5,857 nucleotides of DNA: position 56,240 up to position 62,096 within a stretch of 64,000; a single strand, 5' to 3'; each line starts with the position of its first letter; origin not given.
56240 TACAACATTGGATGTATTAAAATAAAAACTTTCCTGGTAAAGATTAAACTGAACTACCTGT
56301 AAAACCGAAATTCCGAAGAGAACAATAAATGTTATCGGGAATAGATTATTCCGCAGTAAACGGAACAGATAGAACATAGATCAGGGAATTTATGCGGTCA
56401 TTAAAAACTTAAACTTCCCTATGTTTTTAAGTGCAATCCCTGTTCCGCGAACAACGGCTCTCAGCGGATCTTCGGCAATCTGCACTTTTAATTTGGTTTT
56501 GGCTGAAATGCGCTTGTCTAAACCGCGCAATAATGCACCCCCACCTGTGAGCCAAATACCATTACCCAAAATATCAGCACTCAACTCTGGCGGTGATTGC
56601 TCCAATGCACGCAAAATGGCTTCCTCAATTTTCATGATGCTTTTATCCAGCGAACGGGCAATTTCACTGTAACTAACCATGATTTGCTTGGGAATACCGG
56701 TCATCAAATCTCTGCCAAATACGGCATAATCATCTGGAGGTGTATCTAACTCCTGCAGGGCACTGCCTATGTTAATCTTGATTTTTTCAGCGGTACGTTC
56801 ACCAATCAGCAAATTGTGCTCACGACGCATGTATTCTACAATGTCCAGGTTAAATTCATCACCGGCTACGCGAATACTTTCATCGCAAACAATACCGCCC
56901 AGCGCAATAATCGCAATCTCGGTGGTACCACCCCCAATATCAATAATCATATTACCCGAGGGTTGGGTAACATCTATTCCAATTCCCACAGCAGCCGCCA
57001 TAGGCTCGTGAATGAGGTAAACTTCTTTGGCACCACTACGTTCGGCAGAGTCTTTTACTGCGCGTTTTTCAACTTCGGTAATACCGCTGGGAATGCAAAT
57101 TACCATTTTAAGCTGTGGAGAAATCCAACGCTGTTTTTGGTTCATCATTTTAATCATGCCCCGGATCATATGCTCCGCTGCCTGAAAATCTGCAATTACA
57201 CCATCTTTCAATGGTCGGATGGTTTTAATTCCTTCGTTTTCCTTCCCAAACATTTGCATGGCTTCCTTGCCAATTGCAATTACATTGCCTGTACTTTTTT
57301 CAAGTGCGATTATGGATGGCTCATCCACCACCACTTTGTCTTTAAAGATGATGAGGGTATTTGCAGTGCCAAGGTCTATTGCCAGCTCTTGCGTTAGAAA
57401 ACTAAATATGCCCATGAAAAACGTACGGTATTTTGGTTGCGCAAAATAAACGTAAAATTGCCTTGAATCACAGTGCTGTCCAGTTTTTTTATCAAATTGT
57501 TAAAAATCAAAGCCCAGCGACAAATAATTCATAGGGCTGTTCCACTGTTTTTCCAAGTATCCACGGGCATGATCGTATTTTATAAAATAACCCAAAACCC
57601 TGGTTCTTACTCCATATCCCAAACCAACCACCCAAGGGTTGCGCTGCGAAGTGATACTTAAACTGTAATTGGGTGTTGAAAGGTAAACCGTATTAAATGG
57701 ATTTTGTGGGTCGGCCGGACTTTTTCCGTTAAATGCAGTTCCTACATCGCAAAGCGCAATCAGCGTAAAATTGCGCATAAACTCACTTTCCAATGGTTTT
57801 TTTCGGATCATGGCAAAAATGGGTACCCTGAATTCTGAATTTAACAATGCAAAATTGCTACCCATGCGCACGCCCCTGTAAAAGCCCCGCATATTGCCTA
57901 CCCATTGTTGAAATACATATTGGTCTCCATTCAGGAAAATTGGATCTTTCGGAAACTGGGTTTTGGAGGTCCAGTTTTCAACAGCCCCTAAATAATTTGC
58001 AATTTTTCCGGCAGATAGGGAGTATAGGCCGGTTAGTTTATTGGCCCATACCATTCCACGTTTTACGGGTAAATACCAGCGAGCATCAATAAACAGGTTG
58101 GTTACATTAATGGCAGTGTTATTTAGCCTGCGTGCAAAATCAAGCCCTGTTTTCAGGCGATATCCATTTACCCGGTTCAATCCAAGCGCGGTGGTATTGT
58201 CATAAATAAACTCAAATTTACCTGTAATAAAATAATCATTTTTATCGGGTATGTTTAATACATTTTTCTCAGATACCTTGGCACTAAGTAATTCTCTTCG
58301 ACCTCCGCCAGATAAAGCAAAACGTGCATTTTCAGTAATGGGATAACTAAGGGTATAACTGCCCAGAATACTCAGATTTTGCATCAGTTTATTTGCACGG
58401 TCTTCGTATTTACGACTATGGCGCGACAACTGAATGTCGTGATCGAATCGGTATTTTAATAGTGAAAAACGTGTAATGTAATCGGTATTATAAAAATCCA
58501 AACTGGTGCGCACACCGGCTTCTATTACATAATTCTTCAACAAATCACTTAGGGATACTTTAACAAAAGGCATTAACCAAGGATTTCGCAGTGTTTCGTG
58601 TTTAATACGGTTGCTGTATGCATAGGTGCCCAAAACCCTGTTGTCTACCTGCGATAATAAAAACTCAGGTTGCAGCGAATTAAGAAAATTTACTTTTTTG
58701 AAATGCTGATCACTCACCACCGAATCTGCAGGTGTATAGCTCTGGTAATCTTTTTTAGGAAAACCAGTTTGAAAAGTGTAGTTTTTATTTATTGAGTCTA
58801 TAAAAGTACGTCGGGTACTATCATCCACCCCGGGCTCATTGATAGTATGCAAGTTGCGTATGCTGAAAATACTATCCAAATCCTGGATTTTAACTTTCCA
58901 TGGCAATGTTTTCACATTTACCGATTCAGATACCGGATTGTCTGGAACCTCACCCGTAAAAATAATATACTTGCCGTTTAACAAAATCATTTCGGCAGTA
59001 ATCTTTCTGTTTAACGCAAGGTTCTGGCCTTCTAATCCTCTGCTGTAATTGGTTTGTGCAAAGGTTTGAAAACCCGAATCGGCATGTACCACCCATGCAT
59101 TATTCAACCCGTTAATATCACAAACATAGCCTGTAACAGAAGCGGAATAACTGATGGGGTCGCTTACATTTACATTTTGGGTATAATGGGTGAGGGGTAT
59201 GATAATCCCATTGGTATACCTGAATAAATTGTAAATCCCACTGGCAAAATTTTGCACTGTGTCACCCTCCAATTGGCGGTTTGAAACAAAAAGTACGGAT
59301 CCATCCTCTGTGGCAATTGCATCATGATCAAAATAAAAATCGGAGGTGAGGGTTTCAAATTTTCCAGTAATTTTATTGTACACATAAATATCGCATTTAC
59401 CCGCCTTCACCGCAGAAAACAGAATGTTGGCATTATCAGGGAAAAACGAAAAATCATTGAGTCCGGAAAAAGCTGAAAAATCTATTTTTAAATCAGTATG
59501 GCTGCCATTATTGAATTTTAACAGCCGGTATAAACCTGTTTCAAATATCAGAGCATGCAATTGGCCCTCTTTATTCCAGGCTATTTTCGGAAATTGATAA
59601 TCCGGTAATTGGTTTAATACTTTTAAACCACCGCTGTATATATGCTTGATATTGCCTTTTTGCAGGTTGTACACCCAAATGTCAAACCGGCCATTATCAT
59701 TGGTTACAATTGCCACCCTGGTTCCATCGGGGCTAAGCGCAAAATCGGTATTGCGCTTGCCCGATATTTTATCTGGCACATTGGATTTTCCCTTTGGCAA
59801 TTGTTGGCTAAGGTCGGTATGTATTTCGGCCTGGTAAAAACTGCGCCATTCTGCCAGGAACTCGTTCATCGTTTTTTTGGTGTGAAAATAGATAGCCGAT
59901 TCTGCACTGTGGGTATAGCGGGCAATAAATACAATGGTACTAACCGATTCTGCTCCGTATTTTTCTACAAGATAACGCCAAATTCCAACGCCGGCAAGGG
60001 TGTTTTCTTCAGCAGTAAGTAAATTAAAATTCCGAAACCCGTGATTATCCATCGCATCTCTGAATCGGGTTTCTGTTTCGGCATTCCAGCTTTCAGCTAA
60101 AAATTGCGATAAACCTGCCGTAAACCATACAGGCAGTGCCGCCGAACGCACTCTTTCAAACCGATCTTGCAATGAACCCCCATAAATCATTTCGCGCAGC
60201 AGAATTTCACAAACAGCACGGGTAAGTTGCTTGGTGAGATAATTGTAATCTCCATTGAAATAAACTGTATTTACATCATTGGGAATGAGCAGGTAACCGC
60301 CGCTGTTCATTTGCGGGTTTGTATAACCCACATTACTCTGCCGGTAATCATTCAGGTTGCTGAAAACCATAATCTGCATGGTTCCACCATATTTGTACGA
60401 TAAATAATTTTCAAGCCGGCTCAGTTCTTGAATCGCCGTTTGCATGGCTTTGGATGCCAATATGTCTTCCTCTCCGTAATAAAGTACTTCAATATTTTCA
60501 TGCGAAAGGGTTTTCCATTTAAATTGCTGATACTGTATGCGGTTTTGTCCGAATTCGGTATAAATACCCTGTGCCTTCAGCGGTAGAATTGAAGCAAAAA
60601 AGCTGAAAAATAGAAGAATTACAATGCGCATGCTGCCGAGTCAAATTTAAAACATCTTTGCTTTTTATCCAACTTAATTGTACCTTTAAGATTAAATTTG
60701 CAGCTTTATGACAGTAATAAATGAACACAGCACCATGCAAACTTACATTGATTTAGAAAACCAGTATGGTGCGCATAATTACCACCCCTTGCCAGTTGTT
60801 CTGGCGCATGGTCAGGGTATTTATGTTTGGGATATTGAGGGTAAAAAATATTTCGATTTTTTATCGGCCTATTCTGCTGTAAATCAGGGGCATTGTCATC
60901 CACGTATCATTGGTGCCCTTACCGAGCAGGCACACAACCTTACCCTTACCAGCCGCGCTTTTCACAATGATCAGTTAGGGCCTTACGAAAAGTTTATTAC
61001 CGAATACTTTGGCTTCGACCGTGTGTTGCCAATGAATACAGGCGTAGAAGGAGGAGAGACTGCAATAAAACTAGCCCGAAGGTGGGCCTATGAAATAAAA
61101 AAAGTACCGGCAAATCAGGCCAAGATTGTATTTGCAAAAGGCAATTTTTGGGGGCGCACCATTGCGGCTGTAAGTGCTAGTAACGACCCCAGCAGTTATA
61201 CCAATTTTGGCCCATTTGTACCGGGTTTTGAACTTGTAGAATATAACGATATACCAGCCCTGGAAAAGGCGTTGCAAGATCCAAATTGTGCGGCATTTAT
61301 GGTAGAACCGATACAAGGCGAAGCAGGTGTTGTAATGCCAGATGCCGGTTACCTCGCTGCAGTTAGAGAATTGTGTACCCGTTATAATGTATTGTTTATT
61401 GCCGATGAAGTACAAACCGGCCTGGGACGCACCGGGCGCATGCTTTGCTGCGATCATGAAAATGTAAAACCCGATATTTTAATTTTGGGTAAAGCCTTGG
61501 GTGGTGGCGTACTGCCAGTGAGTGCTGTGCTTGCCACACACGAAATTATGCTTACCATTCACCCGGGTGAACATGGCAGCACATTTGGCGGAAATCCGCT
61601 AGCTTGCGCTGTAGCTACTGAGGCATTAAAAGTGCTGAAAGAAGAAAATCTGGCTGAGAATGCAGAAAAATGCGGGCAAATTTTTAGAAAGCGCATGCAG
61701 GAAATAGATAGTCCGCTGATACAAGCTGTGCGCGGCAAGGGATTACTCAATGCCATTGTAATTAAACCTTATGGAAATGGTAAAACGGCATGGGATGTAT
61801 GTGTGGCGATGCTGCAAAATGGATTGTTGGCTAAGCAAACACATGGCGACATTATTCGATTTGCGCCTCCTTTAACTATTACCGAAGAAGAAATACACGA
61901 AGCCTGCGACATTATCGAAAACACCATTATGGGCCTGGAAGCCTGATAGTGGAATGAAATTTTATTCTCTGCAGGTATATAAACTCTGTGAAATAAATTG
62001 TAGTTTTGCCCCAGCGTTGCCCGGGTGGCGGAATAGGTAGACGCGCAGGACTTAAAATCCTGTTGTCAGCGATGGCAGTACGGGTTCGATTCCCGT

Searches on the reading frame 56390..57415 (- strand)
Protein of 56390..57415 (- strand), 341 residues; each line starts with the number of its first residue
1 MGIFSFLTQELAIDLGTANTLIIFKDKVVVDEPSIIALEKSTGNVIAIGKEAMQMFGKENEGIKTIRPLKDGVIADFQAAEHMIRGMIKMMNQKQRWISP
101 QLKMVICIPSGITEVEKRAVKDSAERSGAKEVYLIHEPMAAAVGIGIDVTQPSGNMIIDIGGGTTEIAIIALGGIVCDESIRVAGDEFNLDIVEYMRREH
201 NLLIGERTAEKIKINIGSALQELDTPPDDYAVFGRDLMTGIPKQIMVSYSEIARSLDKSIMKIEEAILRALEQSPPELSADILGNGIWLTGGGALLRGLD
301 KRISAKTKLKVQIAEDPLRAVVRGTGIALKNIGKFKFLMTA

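Call 68: search_protein_families(library=pfam, proteins=[window:56390-57415:-], max_evalue=0.00001)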
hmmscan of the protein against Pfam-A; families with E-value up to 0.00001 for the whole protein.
window:56390-57415:- (341 aa): 4 families
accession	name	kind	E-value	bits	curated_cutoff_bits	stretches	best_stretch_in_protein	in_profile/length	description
PF06723.19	MreB_Mbl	-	1.6e-128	428.6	27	1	9-335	2-325/327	MreB/Mbl protein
PF14450.12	FtsA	-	1e-11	45.7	31.8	1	157-316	2-112/127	Cell division protein FtsA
PF00012.26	HSP70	-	8.8e-11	41.2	20.6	1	91-200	122-238/599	Hsp70 protein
PF00022.25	Actin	-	3.7e-09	36.1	27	0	30-199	28-190/410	Actin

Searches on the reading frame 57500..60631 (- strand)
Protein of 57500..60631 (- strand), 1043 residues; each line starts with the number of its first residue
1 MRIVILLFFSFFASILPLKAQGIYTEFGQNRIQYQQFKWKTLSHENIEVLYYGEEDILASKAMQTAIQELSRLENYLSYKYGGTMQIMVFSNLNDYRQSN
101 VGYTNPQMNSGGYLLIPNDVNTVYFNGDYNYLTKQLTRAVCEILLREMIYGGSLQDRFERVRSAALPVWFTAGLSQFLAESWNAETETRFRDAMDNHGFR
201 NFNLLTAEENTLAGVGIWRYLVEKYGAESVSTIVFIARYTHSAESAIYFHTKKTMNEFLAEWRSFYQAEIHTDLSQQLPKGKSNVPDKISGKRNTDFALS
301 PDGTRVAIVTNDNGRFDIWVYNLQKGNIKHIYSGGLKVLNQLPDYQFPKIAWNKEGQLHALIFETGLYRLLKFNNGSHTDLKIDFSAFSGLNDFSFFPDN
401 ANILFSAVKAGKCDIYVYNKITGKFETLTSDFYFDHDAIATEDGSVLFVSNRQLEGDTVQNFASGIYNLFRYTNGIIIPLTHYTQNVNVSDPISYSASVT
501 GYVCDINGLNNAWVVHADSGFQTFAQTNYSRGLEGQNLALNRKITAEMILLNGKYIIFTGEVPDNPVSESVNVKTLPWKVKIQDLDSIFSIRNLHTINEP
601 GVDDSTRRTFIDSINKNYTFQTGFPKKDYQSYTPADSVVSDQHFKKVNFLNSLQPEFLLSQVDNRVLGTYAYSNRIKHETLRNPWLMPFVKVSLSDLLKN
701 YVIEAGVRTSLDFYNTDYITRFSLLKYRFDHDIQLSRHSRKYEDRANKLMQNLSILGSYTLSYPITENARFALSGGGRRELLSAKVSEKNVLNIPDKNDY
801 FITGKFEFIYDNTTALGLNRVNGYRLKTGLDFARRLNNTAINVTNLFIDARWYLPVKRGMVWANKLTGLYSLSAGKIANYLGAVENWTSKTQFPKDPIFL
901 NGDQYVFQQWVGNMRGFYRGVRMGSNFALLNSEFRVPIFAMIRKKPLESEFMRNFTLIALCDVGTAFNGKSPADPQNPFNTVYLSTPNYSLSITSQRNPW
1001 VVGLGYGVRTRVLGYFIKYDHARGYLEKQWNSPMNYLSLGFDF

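Call 68: search_protein_families(library=pfam, proteins=[window:57500-60631:-], max_evalue=0.00001)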
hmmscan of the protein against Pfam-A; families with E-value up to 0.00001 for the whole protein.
window:57500-60631:- (1043 aa): 1 family
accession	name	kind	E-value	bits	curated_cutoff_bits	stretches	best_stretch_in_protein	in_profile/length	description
PF07676.18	PD40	-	9.2e-09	35.5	20.9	0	292-320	8-38/38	WD40-like Beta Propeller Repeat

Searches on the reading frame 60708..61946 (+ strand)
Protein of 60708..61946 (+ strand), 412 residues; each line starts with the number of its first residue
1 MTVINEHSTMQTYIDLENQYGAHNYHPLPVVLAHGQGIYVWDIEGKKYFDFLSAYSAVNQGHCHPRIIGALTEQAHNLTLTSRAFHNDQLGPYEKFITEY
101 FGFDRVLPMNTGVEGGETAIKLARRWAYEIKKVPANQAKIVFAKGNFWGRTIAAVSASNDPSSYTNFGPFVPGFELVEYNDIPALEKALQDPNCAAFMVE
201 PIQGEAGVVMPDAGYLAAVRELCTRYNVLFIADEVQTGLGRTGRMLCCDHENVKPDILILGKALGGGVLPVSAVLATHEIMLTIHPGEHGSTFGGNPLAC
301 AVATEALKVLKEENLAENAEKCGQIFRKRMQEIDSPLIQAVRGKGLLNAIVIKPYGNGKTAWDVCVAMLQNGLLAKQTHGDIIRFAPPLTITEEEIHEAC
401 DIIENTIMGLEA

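Call 68: search_protein_families(library=pfam, proteins=[window:60708-61946:+], max_evalue=0.00001)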
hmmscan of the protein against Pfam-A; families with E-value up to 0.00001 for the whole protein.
window:60708-61946:+ (412 aa): 1 family
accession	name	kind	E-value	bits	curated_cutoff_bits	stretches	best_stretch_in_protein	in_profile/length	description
PF00202.27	Aminotran_3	-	8.2e-124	413.8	30.5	1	20-407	1-403/403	Aminotransferase class-III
